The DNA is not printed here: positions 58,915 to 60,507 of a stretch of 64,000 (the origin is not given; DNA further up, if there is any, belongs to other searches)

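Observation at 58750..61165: Leader ORF + antiterminator/terminator switch controlling an ATP-grasp ligase / GATase1-hydrolase gene pair: candidate undescribed regulated amide-ligase system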

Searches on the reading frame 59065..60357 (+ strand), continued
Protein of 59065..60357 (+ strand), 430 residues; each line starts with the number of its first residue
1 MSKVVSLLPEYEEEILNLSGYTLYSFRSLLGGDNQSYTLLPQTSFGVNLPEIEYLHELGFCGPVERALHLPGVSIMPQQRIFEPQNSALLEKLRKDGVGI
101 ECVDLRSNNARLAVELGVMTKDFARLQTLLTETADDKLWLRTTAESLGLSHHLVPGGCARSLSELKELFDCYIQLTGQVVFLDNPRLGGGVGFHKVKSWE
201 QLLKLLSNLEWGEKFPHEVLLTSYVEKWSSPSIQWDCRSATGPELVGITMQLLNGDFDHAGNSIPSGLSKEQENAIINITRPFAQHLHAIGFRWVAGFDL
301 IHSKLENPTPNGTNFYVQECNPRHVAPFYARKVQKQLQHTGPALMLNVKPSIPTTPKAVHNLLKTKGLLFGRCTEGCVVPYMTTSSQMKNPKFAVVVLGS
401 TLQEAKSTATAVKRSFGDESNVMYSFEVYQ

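Call 28: search_protein_families(library=pfam, alignment_id=A1, max_evalue=0.1)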
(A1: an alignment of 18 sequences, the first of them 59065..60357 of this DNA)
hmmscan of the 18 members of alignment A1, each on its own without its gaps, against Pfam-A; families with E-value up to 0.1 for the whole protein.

A. member 1, window:59065-60357:+ (430 aa): 0 families

B. families by the number of members that match (of 18 scanned): 12 families
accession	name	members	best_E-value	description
PF02655.19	ATP-grasp_3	10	3.4e-10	ATP-grasp domain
PF18604.6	PreAtp-grasp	6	2.1e-13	Pre ATP-grasp domain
PF02786.22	CPSase_L_D2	4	7e-05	Carbamoyl-phosphate synthase L chain, ATP binding domain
PF18105.7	PGM1_C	3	7.1e-10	PGM1 C-terminal domain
PF14398.11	ATPgrasp_YheCD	3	0.00065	YheC/D like ATP-grasp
PF14397.11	ATPgrasp_ST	3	0.01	Sugar-transfer associated ATP-grasp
PF02222.28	ATP-grasp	2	2.2e-06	ATP-grasp domain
PF24923.1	ATP-grasp_IQCH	2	6.8e-05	IQCH-like, ATP-grasp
PF02426.22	MIase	1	0.0023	Muconolactone delta-isomerase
PF15632.11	ATPgrasp_Ter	1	0.0089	ATP-grasp in the biosynthetic pathway with Ter operon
PF00327.25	Ribosomal_L30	1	0.057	Ribosomal protein L30p/L7e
PF23730.1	CILP_8th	1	0.067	Cartilage intermediate layer protein 1-like domain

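Call 30: find_homologous_proteins(query=A1, max_evalue=0.00001)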
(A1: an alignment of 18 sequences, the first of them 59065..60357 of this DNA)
Query A1 (18 sequences) (430 aa, profile of the alignment): 4 proteins with E <= 0.00001 among 8000 candidates.
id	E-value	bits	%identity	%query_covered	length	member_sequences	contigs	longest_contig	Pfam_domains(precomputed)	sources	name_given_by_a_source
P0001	2.4e-111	391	100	100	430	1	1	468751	-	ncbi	-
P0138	1.9e-105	371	24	50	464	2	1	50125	PF02222.28,PF02655.20,PF18604.7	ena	-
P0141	1.1e-68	250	22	85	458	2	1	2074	PF02786.23,PF02222.28,PF02655.20,PF18604.7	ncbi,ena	-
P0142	4.0e-11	60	50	3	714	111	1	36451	PF04305.21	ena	-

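Call 33: find_encoding_contigs(protein=P0122, flank=5000, max_places=2)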
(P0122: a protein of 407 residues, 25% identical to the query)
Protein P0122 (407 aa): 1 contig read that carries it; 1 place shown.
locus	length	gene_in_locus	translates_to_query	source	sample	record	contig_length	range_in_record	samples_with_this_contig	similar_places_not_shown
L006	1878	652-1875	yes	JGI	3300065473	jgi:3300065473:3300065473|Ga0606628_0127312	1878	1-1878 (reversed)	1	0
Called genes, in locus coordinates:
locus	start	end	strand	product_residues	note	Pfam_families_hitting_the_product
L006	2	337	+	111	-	?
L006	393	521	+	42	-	-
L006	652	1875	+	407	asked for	-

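Call 34: find_encoding_contigs(protein=P0138, flank=5000, max_places=2)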
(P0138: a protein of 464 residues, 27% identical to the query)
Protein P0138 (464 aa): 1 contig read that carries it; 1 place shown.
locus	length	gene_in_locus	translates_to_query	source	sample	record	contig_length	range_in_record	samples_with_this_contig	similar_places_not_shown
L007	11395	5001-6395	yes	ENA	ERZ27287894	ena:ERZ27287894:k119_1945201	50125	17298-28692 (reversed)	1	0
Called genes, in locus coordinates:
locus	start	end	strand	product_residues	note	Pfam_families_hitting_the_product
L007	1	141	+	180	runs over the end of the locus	PF02472:ExbD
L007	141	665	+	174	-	PF02472:ExbD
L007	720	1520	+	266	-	PF03819:MazG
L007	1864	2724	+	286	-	PF04072:LCM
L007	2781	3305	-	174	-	PF10988:DUF2807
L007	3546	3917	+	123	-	PF00903:Glyoxalase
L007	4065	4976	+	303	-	PF08541:ACP_syn_III_C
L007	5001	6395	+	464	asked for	PF18604:PreAtp-grasp, PF02655:ATP-grasp_3 (faint), PF02222:ATP-grasp (weak)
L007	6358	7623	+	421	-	PF02784:Orn_Arg_deC_N, PF00278:Orn_DAP_Arg_deC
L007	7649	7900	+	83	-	PF00550:PP-binding (weak)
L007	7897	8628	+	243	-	-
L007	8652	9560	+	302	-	PF08545:ACP_syn_III (weak), PF08541:ACP_syn_III_C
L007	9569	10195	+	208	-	-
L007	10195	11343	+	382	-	PF02770:Acyl-CoA_dh_M, PF00441:Acyl-CoA_dh_1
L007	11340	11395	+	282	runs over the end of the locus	-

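Call 35: find_encoding_contigs(protein=P0124, flank=5000, max_places=2)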
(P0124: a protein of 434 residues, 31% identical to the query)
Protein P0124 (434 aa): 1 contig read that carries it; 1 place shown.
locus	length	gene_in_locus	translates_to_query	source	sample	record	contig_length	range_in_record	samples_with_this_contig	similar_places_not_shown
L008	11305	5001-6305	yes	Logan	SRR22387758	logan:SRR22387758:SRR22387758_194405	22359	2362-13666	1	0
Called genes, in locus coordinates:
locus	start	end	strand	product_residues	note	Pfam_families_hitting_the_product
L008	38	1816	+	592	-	PF13522:GATase_6, PF13537:GATase_7, PF01380:SIS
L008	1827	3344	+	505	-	PF13567:DUF4131 (weak), PF03772:Competence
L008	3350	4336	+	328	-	PF00753:Lactamase_B, PF12706:Lactamase_B_2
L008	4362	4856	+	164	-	PF00334:NDK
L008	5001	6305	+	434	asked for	-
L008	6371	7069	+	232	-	PF00117:GATase, PF07722:Peptidase_C26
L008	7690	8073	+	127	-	-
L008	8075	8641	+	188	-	PF02600:DsbB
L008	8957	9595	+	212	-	PF02163:Peptidase_M50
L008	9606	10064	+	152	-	PF02308:MgtC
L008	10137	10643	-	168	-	-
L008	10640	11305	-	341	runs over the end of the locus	PF01073:3Beta_HSD, PF01370:Epimerase, PF07993:NAD_binding_4 (faint), PF16363:GDP_Man_Dehyd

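Call 43: find_related_loci(query=A2, collection=genome_contigs, flank=4000)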
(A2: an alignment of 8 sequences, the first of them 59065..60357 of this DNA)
Query A2 (430 aa) in genome_contigs; peptide patterns used: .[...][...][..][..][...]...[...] (x = any residue, [..] = any of these).
87 stretches matched a pattern; 3 encode a relative of the query (tblastn E <= 1e-3); 3 distinct loci.
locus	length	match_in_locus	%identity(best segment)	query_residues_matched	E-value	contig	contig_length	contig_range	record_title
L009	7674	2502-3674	25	14-413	2e-20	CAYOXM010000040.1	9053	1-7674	MAG TPA_asm: uncultured Gammaproteobacteria bacterium isolate SRP237561_co1_396 genome assembly, contig: NODE_15210_leng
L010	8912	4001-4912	23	13-337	6e-9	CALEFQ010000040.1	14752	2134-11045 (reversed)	MAG TPA_asm: uncultured bacterium isolate SRR3330210_bin.98_CONCOCT_v1.1_MAG genome assembly, contig: ERZ724080.4021, wh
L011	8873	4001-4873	23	130-416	2e-8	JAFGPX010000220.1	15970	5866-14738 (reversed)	MAG: Deltaproteobacteria bacterium isolate Zod_Metabat.714 k87_8282880, whole genome shotgun sequence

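Call 44: find_related_loci(query=A2, collection=metagenome_contigs, flank=4000)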
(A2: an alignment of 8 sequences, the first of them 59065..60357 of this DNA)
Query A2 (430 aa) in metagenome_contigs; peptide patterns used: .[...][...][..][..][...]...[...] (x = any residue, [..] = any of these).
132 stretches matched a pattern; 2 encode a relative of the query (tblastn E <= 1e-3); 2 distinct loci.
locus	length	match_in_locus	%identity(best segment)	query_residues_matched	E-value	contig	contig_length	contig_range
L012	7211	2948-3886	23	92-405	2e-19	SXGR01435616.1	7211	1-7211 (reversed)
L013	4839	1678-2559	25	130-414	4e-12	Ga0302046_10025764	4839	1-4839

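Call 47: search_protein_families(library=pfam, proteins=[L012:3995-4582:+, L012:4634-5524:+, L012:1229-2374:+, L010:3123-3749:+, L010:1680-3095:+, L010:6337-7590:+, L009:184-1371:+, L009:1098-2162:+, L009:4946-5512:+, L009:5555-6256:+], max_evalue=0.001)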
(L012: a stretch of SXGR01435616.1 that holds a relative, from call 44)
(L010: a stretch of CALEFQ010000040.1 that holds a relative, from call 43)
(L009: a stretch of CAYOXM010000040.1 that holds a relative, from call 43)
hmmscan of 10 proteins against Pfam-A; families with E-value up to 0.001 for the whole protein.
L012:3995-4582:+ (195 aa): 1 family
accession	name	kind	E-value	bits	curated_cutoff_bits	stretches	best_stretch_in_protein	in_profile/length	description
PF00303.24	Thymidylat_synt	-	3e-10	40.1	24.3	1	86-187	110-213/266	Thymidylate synthase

L012:4634-5524:+ (296 aa): 2 families
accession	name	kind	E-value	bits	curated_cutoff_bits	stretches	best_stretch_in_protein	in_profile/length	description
PF24585.1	YunG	-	3.4e-17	63.1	27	1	21-97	15-86/116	YunG protein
PF00383.29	dCMP_cyt_deam_1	-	2.4e-07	31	25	1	144-267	10-99/102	Cytidine and deoxycytidylate deaminase zinc-binding region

L012:1229-2374:+ (381 aa): 1 family
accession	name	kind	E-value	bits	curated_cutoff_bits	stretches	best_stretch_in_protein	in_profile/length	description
PF03747.19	ADP_ribosyl_GH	-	1.4e-26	94.2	26.2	1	83-340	7-275/287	ADP-ribosylglycohydrolase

L010:3123-3749:+ (208 aa): 0 families

L010:1680-3095:+ (471 aa): 0 families

L010:6337-7590:+ (417 aa): 4 families
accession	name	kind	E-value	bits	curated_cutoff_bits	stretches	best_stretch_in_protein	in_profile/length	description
PF11790.14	Glyco_hydro_cc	-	5.9e-12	46.1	21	1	131-317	62-237/237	Glycosyl hydrolase catalytic core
PF00150.24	Cellulase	-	1.7e-10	41.3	23.5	1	35-264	11-250/272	Cellulase (glycosyl hydrolase family 5)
PF13204.13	Apiosidase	-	2.8e-06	27.6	26.5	1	63-183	71-185/320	Apiosidase-like, catalytic domain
PF01229.23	Glyco_hydro_39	-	0.0001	21.7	26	1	123-212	130-227/472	Glycosyl hydrolases family 39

L009:184-1371:+ (395 aa): 1 family
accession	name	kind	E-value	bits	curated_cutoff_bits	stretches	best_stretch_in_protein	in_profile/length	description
PF02655.19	ATP-grasp_3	-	1.3e-09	38.8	23.2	1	164-304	25-159/160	ATP-grasp domain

L009:1098-2162:+ (354 aa): 0 families

L009:4946-5512:+ (188 aa): 0 families

L009:5555-6256:+ (233 aa): 1 family
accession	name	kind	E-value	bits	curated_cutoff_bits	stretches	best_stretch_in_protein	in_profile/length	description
PF02163.28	Peptidase_M50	-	1.6e-12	47.7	27.2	2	142-180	162-200/221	Peptidase family M50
